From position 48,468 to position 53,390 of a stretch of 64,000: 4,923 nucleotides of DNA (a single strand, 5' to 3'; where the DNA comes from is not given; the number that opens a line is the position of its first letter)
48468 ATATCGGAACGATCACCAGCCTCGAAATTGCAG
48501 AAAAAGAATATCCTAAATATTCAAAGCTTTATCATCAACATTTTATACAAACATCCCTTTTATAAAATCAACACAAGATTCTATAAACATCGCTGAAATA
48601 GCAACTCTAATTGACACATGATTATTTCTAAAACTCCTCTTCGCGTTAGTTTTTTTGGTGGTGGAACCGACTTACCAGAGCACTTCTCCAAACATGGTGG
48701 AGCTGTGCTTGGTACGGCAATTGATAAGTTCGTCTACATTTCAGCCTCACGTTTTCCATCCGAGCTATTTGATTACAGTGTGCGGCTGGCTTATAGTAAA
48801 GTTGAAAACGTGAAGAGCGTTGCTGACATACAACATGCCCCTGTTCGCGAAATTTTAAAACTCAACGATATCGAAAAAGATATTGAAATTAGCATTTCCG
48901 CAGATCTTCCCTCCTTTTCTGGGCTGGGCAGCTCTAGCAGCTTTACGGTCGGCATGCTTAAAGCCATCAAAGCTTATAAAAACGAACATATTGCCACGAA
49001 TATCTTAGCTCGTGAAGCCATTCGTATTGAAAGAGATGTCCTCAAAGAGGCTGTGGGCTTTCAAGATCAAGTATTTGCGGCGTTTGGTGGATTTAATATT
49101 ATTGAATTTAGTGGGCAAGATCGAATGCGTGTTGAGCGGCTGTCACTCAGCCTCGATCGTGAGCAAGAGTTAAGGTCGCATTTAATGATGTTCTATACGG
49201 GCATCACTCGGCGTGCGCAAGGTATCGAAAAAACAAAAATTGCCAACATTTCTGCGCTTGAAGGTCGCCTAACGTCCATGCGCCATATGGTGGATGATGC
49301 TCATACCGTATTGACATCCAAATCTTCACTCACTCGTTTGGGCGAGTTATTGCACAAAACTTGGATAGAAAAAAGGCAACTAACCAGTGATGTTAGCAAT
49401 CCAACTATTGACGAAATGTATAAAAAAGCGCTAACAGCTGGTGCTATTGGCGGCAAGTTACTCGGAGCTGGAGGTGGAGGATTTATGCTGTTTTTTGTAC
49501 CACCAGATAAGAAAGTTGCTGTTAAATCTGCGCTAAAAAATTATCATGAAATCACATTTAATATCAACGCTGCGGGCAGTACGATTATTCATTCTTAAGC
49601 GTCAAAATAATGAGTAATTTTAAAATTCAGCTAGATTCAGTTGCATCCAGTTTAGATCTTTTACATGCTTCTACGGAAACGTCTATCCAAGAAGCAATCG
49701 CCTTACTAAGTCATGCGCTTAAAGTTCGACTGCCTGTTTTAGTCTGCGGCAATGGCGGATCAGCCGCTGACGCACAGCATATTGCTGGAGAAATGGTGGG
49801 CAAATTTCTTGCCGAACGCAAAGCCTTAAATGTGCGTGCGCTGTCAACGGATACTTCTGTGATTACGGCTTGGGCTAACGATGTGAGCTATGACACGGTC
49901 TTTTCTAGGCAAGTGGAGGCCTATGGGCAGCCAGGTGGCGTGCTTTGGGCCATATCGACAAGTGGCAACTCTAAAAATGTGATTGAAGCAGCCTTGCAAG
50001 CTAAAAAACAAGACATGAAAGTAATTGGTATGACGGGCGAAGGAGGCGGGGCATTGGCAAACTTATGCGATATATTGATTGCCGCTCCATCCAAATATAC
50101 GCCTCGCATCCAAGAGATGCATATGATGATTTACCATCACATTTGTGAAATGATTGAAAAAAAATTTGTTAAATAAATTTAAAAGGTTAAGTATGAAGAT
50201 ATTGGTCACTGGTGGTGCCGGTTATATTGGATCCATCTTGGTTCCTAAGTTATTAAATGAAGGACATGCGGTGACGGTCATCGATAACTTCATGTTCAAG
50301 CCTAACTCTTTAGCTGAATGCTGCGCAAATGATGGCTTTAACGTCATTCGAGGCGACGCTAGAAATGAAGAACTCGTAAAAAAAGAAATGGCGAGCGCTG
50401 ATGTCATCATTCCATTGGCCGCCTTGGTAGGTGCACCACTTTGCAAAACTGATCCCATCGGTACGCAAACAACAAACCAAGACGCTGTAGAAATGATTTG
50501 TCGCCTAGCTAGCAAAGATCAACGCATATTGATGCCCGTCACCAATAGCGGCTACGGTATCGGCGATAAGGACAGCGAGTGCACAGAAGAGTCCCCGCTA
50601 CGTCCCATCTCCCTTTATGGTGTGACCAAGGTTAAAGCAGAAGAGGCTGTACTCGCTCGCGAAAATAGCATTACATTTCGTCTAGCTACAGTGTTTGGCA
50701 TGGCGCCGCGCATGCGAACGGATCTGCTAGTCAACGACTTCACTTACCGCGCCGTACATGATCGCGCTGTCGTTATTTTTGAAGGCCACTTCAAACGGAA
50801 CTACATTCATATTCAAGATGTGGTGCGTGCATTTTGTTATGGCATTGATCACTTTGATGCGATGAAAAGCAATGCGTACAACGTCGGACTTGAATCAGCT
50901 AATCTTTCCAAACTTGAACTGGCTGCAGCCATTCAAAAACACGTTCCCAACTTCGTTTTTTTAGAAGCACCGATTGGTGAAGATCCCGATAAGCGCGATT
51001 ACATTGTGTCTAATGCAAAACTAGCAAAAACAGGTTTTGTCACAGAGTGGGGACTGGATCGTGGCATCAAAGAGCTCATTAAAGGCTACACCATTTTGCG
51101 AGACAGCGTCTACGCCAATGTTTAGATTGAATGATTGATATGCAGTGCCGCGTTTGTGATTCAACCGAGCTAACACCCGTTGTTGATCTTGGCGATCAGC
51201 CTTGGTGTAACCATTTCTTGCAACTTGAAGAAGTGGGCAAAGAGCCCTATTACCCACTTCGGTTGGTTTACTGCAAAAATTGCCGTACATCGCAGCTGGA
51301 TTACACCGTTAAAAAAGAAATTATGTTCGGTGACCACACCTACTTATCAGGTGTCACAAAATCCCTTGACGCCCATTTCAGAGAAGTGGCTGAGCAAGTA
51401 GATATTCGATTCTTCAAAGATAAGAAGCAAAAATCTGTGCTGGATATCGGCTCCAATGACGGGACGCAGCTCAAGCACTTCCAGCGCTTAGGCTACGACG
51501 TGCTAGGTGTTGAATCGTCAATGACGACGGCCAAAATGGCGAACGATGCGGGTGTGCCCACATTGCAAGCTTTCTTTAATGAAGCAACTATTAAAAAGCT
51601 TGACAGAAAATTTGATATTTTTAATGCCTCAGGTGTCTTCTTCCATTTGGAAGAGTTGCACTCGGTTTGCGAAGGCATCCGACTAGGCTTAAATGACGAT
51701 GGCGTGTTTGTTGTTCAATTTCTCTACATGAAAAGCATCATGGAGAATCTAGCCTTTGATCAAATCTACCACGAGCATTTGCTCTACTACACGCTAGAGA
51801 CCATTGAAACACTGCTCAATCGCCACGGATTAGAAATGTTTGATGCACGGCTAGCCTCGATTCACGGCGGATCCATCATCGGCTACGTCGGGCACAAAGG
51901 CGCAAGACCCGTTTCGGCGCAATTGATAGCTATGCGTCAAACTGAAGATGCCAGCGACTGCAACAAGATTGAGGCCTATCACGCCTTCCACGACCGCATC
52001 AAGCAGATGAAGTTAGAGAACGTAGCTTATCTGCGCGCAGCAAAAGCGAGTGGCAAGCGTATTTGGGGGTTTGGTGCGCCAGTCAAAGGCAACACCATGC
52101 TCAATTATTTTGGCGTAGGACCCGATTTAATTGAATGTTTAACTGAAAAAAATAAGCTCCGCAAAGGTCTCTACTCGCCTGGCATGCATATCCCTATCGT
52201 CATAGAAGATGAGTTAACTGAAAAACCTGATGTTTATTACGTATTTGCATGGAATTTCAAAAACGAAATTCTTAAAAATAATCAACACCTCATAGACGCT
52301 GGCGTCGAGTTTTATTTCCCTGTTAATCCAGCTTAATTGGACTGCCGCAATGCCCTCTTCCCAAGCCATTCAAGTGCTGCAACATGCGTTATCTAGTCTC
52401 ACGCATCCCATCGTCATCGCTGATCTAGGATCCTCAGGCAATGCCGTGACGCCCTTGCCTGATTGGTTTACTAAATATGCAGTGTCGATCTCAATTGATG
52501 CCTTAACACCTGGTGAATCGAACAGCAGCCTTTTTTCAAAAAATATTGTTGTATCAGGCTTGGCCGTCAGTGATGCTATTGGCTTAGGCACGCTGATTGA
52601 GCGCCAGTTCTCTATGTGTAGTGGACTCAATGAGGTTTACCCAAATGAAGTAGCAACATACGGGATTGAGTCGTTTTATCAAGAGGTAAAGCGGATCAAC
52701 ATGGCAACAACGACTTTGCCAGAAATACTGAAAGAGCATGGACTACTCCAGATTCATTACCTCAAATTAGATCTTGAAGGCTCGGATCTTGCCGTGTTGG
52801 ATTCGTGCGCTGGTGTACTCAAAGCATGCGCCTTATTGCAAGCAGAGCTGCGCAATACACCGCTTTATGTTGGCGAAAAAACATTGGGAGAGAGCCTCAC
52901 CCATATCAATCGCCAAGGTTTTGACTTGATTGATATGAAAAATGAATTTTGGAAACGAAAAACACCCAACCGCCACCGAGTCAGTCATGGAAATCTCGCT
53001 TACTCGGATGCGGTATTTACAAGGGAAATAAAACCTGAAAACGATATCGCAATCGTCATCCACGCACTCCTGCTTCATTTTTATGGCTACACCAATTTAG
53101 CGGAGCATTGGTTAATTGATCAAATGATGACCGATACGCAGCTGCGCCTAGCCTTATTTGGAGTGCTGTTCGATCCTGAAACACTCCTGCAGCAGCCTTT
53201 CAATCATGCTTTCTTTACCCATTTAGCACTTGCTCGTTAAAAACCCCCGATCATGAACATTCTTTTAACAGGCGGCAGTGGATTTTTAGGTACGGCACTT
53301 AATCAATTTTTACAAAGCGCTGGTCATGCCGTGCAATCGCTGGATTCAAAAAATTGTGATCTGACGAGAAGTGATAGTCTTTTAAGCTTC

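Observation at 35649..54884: Exporter-less glycan island headed by an HMW1C-like N-glycosyltransferase: candidate cytoplasmic protein-glycosylation system using modified heptose or branched sugars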

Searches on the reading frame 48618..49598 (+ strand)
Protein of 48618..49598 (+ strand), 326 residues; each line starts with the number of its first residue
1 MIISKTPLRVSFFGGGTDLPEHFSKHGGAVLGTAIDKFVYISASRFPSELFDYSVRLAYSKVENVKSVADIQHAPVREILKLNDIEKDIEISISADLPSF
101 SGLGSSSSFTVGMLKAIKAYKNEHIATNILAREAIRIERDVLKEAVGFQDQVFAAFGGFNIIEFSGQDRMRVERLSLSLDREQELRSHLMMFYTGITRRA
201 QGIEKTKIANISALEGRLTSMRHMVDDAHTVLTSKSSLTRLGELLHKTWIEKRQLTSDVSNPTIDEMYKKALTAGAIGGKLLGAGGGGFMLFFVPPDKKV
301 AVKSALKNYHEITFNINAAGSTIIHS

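Call 5: search_protein_families(library=pfam, proteins=[window:48618-49598:+], max_evalue=0.01)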
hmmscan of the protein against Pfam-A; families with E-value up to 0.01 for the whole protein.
window:48618-49598:+ (326 aa): 2 families
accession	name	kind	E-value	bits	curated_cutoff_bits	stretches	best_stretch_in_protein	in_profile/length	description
PF00288.32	GHMP_kinases_N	-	2.8e-14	53.5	22.3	1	83-158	15-87/87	GHMP kinases N terminal domain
PF08544.19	GHMP_kinases_C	-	2.1e-09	38.1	21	1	236-309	8-82/85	GHMP kinases C terminal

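Call 11: search_protein_families(library=ncbifam, proteins=[window:48618-49598:+], max_evalue=0.001)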
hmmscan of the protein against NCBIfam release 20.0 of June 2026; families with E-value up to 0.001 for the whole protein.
window:48618-49598:+ (326 aa): 12 families
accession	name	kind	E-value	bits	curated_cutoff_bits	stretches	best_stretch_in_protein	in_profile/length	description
NF049969.1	GlMnHpPKinHddA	equivalog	4.9e-49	167.6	600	1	2-308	3-318/338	D-glycero-D-manno-heptose 7-phosphate kinase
NF009948.0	PRK13412.1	equivalog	1.5e-27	95.7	721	1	82-302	720-942/974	bifunctional fucokinase/fucose-1-phosphate guanylyltransferase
TIGR00549.1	mevalon_kin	equivalog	1.6e-21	77.1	163.05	1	21-292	10-275/276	mevalonate kinase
NF003006.0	PRK03817.1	equivalog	1.7e-19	70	443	2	4-198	4-191/352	galactokinase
NF003036.0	PRK03926.1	equivalog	3.1e-19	69.2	403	1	6-308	6-281/302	mevalonate kinase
TIGR00131.1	gal_kin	equivalog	2.3e-12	46.5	226.65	2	225-313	282-370/388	galactokinase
NF001816.0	PRK00555.1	equivalog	8.5e-11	41.4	509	2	227-308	259-338/363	galactokinase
NF003705.0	PRK05322.1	equivalog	1.4e-08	33.9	385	1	24-157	48-181/388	galactokinase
NF002288.1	PRK01212.1-4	equivalog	2.9e-08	33.1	194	1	73-323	61-296/303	homoserine kinase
TIGR01920.1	Shik_kin_archae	equivalog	7.9e-08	32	126.85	1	71-161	52-143/266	shikimate kinase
NF003472.0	PRK05101.1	equivalog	1.1e-07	31.2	499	1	39-157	64-181/382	galactokinase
TIGR00191.1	thrB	equivalog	1.4e-06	27.4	168.25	1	30-162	18-147/304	homoserine kinase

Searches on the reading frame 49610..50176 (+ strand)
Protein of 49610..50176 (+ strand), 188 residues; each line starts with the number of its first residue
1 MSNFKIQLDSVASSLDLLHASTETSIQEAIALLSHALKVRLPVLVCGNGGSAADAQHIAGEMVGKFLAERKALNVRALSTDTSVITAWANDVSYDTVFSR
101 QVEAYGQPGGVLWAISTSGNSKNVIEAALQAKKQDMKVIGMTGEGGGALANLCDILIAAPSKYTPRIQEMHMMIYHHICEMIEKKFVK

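Call 5: search_protein_families(library=pfam, proteins=[window:49610-50176:+], max_evalue=0.01)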
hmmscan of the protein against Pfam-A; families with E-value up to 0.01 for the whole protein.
window:49610-50176:+ (188 aa): 2 families
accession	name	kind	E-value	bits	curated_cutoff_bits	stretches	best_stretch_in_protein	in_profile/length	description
PF13580.11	SIS_2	-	1.5e-28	100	27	1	9-143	4-138/138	SIS domain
PF01380.27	SIS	-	1.3e-07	31.9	25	1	103-161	48-106/131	SIS domain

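Call 11: search_protein_families(library=ncbifam, proteins=[window:49610-50176:+], max_evalue=0.001)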
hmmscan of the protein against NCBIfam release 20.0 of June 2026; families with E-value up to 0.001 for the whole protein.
window:49610-50176:+ (188 aa): 14 families
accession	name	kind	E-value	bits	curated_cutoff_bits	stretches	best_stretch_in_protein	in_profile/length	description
TIGR00441.1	gmhA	equivalog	2.4e-59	199.8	209.45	1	31-183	2-154/154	D-sedoheptulose 7-phosphate isomerase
NF010546.0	PRK13936.1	equivalog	2e-58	197.4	276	1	23-186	26-192/197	phosphoheptose isomerase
NF001628.0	PRK00414.1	equivalog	9.4e-46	155.9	265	1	24-188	28-192/192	D-sedoheptulose 7-phosphate isomerase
NF010547.0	PRK13938.1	equivalog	2.6e-44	151.2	320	1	42-185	47-190/196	D-sedoheptulose 7-phosphate isomerase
NF008138.0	PRK10886.1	equivalog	2.8e-40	138.1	352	1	25-185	26-189/196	DnaA initiator-associating protein DiaA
NF002805.0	PRK02947.1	subfamily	1.2e-08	34.4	135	1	8-142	8-141/247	sugar isomerase domain-containing protein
NF040776.2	AlsR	equivalog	3.1e-08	32.9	400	1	107-166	175-234/279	transcriptional repressor AlsR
NF008458.0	PRK11337.1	equivalog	1.2e-07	31.1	378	1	107-166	187-246/293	MurR/RpiR family transcriptional regulator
TIGR03127.2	RuMP_HxlB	equivalog_domain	4e-06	26.8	160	1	108-163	72-127/178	6-phospho-3-hexuloisomerase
NF008451.0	PRK11302.1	subfamily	1.8e-05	24.4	296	1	93-158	160-224/286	transcriptional regulator HexR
NF041755.1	RuMP_HxlAB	equivalog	6.5e-05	22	500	1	108-172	288-353/391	bifunctional 3-hexulose-6-phosphate synthase/6-phospho-3-hexuloisomerase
TIGR02128.1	G6PI_arch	equivalog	0.00014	20.9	213.9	0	110-174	68-134/308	bifunctional phosphoglucose/phosphomannose isomerase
NF011696.0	PRK15116.1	equivalog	0.00033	20.4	304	1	24-122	130-229/268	tRNA cyclic N6-threonylcarbamoyladenosine(37) synthase TcdA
NF006422.0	PRK08674.1-1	subfamily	0.00054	19.5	317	0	92-167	50-125/302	bifunctional phosphoglucose/phosphomannose isomerase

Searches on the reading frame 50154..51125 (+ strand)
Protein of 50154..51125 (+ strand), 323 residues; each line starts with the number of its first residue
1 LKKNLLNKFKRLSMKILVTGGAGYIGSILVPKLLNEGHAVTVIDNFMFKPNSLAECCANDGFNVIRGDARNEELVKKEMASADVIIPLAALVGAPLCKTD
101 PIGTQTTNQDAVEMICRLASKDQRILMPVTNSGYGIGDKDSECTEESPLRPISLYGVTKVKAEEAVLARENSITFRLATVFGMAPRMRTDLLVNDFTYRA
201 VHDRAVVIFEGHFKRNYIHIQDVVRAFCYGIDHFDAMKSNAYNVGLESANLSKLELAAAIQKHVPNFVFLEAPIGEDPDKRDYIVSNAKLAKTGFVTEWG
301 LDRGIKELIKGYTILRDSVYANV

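Call 5: search_protein_families(library=pfam, proteins=[window:50154-51125:+], max_evalue=0.01)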
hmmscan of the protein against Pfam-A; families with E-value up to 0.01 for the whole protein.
window:50154-51125:+ (323 aa): 11 families
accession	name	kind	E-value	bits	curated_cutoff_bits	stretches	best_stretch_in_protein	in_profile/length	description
PF01370.27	Epimerase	-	2.3e-32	112.7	20.9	1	16-245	1-240/240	NAD dependent epimerase/dehydratase family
PF16363.11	GDP_Man_Dehyd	-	5.7e-17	62.6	27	1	17-229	1-235/332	GDP-mannose 4,6 dehydratase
PF04321.23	RmlD_sub_bind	-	5.3e-13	49.1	27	1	14-185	1-156/287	RmlD substrate binding domain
PF01073.25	3Beta_HSD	-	5.1e-08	32.7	22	1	17-96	1-81/280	3-beta hydroxysteroid dehydrogenase/isomerase family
PF02719.21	Polysacc_synt_2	-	1.2e-07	31.6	20.2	1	16-173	1-156/293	Polysaccharide biosynthesis protein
PF13460.12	NAD_binding_10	-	3.1e-07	30.9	27.2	1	20-166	1-131/184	NAD(P)H-binding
PF05368.20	NmrA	-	3.8e-06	27.1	27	1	15-87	4-75/298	NmrA-like family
PF02254.24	TrkA_N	-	0.00043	21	23.8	1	21-86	5-67/116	TrkA-N domain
PF07993.18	NAD_binding_4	-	0.002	17.7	20.1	0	18-40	1-23/258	Male sterility protein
PF00106.31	adh_short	-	0.0047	16.9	26.6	1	16-82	3-71/195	short chain dehydrogenase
PF03435.24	Sacchrp_dh_NADP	-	0.009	16.8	25.1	0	21-89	5-76/129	Saccharopine dehydrogenase NADP binding domain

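Call 11: search_protein_families(library=ncbifam, proteins=[window:50154-51125:+], max_evalue=0.001)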
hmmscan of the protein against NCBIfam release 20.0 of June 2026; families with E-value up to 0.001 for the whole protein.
window:50154-51125:+ (323 aa): 27 families (the best 25 are shown)
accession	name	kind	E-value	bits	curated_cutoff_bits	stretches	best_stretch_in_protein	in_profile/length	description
TIGR01179.1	galE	equivalog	4.9e-20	71.6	262.3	1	15-171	1-161/332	UDP-glucose 4-epimerase GalE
TIGR01181.1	dTDP_gluc_dehyt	equivalog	9.5e-20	70.9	365.1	1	15-314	1-313/321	dTDP-glucose 4,6-dehydratase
TIGR04180.1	EDH_00030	hypoth_equivalog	5.8e-16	58.4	475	1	16-245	1-238/297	NAD-dependent 4,6-dehydratase LegB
TIGR02197.1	heptose_epim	equivalog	3.9e-15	55.8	274.6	1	16-264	1-260/316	ADP-glyceromanno-heptose 6-epimerase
NF008872.0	PRK11908.1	equivalog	6.7e-13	48.4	294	1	14-266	2-273/349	bifunctional UDP-4-keto-pentose/UDP-xylose synthase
NF011728.1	PRK15181.1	equivalog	4.7e-12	45.6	760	1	13-260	15-278/348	Vi polysaccharide biosynthesis UDP-N-acetylglucosaminuronic acid C-4 epimerase TviC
NF042422.1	oxyalk_red_OleD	equivalog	4.3e-10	39.5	580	1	14-236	1-220/329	2-alkyl-3-oxoalkanoate reductase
NF043036.1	ErythonDh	equivalog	4.7e-10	39.2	325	1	14-163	1-157/321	D-erythronate dehydrogenase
TIGR01214.1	rmlD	equivalog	1.5e-09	37.4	224.05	1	15-185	1-155/285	dTDP-4-dehydrorhamnose reductase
NF007956.0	PRK10675.1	subfamily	3.3e-09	36.3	394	1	14-94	1-86/338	UDP-glucose 4-epimerase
TIGR03466.1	HpnA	hypoth_equivalog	4.9e-09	35.5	367.65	1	14-168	1-154/327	hopanoid-associated sugar epimerase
NF041015.1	UDPsulfquin_syn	equivalog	3e-08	33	575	1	14-77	1-63/384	UDP-sulfoquinovose synthase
NF005998.1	PRK08125.1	equivalog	6.3e-08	31.5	777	1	9-146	312-448/649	bifunctional UDP-4-amino-4-deoxy-L-arabinose formyltransferase/UDP-glucuronic acid oxidase ArnA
TIGR03589.1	PseB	equivalog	2.2e-07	30.1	407.75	1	15-174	6-153/324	UDP-N-acetylglucosamine 4,6-dehydratase (inverting)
NF047837.1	UDPAcbARedWbcJ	equivalog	5.2e-07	28.9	500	1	153-233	101-186/372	UDP-2-acetamido-2,6-beta-L-arabino-hexul-4-ose reductase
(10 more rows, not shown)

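Call 86: search_solved_structures(query=window:50193-51125:+, max_evalue=1e-10)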
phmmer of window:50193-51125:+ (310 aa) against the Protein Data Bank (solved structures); distinct sequences matched with E-value up to 1e-10: 23.
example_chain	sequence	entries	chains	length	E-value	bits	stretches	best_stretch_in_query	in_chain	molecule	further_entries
6vo6_A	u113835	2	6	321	3.2e-116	391.1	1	2-309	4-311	Putative sugar-nucleotide epimerase/dehydratease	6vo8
8rdg_A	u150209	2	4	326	1.3e-21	80.5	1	1-257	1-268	SDR family NAD(P)-dependent oxidoreductase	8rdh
8rdi_A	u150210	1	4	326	4.8e-21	78.6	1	1-257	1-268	SDR family NAD(P)-dependent oxidoreductase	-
6wjb_A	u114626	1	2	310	1.5e-20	77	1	2-237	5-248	NAD-dependent epimerase/dehydratase family protein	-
6wj9_A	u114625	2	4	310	7.4e-20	74.7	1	2-237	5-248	NAD-dependent epimerase/dehydratase family protein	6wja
4lk3_A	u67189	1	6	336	7.5e-17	64.9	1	2-295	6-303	UDP-glucuronic acid decarboxylase 1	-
4gll_A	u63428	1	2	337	1.9e-16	63.6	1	2-295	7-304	UDP-glucuronic acid decarboxylase 1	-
4m55_A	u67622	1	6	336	1.9e-16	63.5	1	2-295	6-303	UDP-glucuronic acid decarboxylase 1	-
2b69_A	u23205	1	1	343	2e-16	63.5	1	2-294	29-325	UDP-glucuronate decarboxylase 1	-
6kv9_A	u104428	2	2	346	5.5e-15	58.7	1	3-262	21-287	MoeE5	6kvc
6zl6_A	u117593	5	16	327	2.2e-14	56.8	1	1-244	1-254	Epimerase domain-containing protein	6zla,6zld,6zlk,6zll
5u4q_A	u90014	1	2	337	4.1e-14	55.9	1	1-219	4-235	dTDP-glucose 4,6-dehydratase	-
3ehe_A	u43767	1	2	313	4.6e-14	55.7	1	3-295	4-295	UDP-glucose 4-epimerase (GalE-1)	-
6zlj_A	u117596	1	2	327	7.9e-14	55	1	1-244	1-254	Epimerase domain-containing protein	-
3icp_A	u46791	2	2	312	1.1e-13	54.5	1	1-233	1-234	NAD-dependent epimerase/dehydratase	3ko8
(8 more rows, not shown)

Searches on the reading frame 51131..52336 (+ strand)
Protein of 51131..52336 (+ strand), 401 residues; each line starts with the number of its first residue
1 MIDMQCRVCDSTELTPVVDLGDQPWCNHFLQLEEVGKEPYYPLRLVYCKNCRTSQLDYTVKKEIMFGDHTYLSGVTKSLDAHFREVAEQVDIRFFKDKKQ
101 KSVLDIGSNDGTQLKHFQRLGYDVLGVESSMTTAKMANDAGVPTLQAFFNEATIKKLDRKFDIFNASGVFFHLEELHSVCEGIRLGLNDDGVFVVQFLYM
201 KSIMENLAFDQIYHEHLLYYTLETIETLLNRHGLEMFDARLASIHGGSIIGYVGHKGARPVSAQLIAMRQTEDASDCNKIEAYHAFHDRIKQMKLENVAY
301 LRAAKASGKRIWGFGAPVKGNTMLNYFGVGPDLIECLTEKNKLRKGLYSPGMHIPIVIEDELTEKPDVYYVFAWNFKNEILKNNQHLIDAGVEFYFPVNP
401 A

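Call 5: search_protein_families(library=pfam, proteins=[window:51131-52336:+], max_evalue=0.01)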
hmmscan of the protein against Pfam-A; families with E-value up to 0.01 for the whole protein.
window:51131-52336:+ (401 aa): 6 families
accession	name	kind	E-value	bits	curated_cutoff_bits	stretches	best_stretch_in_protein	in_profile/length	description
PF08484.17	Methyltransf_14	-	1.6e-48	165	23.5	1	244-398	2-159/160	C-methyltransferase C-terminal domain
PF08421.16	Methyltransf_13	-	6.6e-21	74.7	31.3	1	6-66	1-62/62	Putative zinc binding domain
PF13489.12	Methyltransf_23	-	3.9e-13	49.9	27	1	84-236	7-161/164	Methyltransferase domain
PF08241.18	Methyltransf_11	-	1.5e-06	29.2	21.2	1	104-195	1-95/95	Methyltransferase domain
PF08242.18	Methyltransf_12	-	1.8e-05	25.8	30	1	104-193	1-98/98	Methyltransferase domain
PF13649.12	Methyltransf_25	-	0.00092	20.3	27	1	103-191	1-97/97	Methyltransferase domain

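Call 11: search_protein_families(library=ncbifam, proteins=[window:51131-52336:+], max_evalue=0.001)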
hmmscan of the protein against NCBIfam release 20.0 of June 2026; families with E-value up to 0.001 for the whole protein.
window:51131-52336:+ (401 aa): 2 families
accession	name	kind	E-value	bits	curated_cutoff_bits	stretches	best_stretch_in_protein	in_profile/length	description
NF045667.1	MTase_DVU1556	equivalog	5.5e-07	29.3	155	1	95-236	18-162/213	DVU_1556 family methyltransferase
TIGR01983.1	UbiG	equivalog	5.4e-05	22.6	102.95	1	90-196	45-152/228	bifunctional 2-polyprenyl-6-hydroxyphenol methylase/3-demethylubiquinol 3-O-methyltransferase UbiG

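Call 88: search_solved_structures(query=window:51131-52336:+, max_evalue=0.00001)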
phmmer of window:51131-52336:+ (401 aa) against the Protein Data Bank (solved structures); distinct sequences matched with E-value up to 0.00001: 10.
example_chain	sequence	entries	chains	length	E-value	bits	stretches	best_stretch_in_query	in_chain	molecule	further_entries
4rv9_A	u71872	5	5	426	5.6e-70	239.3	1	5-397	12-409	D-mycarose 3-C-methyltransferase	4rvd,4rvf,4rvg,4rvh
3ndi_A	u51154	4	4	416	2e-52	181.5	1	5-394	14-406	Methyltransferase | TcaB9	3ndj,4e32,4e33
4e31_A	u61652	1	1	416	3.8e-52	180.6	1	5-394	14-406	TcaB9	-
4e2y_A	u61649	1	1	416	5.3e-52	180.1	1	5-394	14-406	TcaB9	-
4e2x_A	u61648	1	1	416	7.3e-52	179.6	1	5-394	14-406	TcaB9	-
4e2w_A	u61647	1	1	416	1.9e-51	178.3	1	5-394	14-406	TcaB9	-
4e2z_A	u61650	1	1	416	1.9e-51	178.3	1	5-394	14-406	TcaB9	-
5t64_A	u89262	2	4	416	1.9e-51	178.2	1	5-394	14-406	Sugar 3-C-methyl transferase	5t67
4e30_A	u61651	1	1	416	5e-51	176.9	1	5-394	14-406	TcaB9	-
5t6b_A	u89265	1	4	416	2.6e-50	174.5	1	5-394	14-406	Sugar 3-C-methyl transferase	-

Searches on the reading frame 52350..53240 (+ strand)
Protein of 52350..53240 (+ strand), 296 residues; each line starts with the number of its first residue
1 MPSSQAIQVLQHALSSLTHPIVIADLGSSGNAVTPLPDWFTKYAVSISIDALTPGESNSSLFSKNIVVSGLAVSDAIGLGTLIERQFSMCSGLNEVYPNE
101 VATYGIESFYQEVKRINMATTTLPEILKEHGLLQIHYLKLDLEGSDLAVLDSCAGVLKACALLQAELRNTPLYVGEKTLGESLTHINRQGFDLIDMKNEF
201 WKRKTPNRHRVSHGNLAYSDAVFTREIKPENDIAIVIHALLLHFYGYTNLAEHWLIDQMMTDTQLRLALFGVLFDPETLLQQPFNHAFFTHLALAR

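Call 5: search_protein_families(library=pfam, proteins=[window:52350-53240:+], max_evalue=0.01)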
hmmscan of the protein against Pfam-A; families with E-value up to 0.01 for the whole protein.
window:52350-53240:+ (296 aa): 1 family
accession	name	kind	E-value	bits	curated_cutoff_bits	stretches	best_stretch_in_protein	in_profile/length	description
PF05050.19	Methyltransf_21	-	4.3e-09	37.2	22.7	1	104-191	82-171/173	Methyltransferase FkbM domain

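Call 11: search_protein_families(library=ncbifam, proteins=[window:52350-53240:+], max_evalue=0.001)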
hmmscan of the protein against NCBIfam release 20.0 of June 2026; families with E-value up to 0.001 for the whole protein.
window:52350-53240:+ (296 aa): 1 family
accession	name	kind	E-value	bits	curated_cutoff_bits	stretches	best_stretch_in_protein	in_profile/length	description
TIGR01444.1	fkbM_fam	subfamily_domain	6.2e-07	30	37.7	1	64-158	48-132/143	FkbM family methyltransferase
